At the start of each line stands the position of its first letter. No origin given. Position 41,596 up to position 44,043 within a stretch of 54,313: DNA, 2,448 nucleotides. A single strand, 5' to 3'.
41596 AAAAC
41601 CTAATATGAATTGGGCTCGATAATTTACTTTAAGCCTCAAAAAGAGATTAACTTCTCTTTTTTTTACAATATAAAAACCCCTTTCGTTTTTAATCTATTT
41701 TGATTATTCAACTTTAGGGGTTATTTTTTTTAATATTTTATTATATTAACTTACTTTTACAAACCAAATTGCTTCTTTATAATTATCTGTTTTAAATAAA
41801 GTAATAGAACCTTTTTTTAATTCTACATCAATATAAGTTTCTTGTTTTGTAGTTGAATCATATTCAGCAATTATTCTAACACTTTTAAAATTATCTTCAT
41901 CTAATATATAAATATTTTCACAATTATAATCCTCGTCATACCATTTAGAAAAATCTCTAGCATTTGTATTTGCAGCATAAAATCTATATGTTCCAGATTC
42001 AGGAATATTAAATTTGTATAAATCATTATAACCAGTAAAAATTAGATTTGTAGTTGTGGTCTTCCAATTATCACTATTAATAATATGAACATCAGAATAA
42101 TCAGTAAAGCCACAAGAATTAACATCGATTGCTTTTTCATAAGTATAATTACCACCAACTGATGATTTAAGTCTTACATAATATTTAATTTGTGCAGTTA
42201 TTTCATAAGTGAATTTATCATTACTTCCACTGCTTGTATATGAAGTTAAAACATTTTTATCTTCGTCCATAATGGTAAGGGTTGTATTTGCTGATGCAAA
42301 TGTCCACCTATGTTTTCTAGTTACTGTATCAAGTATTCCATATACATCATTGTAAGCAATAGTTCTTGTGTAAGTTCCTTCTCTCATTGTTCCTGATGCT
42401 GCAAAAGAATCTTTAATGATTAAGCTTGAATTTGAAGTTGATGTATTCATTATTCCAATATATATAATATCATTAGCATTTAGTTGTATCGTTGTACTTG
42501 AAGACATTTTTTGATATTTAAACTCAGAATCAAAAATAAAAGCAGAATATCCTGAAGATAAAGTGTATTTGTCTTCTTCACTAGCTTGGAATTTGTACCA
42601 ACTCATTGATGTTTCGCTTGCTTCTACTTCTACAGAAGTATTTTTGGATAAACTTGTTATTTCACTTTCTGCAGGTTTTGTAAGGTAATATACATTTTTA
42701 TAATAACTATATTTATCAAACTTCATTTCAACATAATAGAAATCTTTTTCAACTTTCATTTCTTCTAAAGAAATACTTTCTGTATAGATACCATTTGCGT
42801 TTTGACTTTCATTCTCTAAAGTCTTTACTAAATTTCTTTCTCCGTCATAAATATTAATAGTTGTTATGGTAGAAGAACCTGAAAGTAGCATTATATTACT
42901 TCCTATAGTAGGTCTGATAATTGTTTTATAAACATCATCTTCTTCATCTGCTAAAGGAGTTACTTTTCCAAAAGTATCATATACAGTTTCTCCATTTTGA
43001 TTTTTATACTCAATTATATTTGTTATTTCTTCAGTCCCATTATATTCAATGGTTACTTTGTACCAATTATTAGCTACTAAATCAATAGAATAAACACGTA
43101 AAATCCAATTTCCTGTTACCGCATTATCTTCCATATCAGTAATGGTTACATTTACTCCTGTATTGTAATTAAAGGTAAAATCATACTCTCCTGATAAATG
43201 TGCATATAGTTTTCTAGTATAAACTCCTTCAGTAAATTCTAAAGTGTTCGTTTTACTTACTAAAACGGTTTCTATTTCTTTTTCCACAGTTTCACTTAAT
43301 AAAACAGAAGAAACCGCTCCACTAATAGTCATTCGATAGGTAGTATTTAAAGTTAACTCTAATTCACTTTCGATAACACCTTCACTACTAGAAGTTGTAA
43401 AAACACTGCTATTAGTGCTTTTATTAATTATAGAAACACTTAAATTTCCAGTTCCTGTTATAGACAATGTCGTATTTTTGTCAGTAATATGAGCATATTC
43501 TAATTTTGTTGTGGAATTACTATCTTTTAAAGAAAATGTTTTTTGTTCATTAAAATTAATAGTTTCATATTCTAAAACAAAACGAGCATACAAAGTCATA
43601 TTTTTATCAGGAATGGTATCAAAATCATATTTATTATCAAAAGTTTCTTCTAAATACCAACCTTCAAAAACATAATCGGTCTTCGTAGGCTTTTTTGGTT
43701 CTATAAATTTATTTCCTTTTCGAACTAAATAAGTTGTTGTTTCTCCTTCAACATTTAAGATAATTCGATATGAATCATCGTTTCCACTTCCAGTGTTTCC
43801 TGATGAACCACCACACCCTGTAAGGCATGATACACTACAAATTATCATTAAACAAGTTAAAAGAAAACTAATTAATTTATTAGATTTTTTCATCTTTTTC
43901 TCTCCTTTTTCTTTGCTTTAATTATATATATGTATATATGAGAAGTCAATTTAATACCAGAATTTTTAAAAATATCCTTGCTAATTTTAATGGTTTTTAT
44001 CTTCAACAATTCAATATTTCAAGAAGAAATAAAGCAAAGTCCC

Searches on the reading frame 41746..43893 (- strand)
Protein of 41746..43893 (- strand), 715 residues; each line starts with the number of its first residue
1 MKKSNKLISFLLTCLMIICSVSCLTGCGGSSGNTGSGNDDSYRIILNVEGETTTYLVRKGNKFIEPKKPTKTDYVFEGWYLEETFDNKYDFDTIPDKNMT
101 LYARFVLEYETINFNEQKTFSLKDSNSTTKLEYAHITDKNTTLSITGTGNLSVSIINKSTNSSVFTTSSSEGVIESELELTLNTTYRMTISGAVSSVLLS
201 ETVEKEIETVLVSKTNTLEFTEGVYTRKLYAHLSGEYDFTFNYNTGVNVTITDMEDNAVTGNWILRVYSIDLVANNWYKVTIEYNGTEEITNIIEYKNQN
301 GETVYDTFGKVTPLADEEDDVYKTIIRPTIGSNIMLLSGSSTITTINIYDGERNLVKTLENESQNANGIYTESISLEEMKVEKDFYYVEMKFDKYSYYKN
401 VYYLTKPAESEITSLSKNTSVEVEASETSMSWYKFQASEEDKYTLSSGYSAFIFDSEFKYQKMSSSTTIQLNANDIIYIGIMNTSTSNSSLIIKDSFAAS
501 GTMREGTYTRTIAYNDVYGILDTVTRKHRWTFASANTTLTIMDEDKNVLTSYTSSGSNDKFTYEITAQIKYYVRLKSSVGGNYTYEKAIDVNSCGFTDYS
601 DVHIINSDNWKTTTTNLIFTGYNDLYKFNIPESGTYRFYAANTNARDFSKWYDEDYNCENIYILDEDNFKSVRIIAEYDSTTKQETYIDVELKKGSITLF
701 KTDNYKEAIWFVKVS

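Call 67: search_protein_families(library=ncbifam, proteins=[window:41746-43893:-], max_evalue=0.00001)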
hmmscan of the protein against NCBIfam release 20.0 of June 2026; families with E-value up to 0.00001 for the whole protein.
window:41746-43893:- (715 aa): 3 families
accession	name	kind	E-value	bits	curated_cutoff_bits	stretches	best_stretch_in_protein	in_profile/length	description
NF033189.1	internalin_A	exception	1.5e-12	46.7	1600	1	40-158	635-755/799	class 1 internalin InlA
NF033188.1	internalin_H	exception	7.9e-11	41.3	1050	1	32-123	335-428/548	InlH/InlC2 family class 1 internalin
TIGR02543.1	List_Bact_rpt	repeat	2.3e-09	37.4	20.95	1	69-105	1-40/44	TIGR02543 family repeat protein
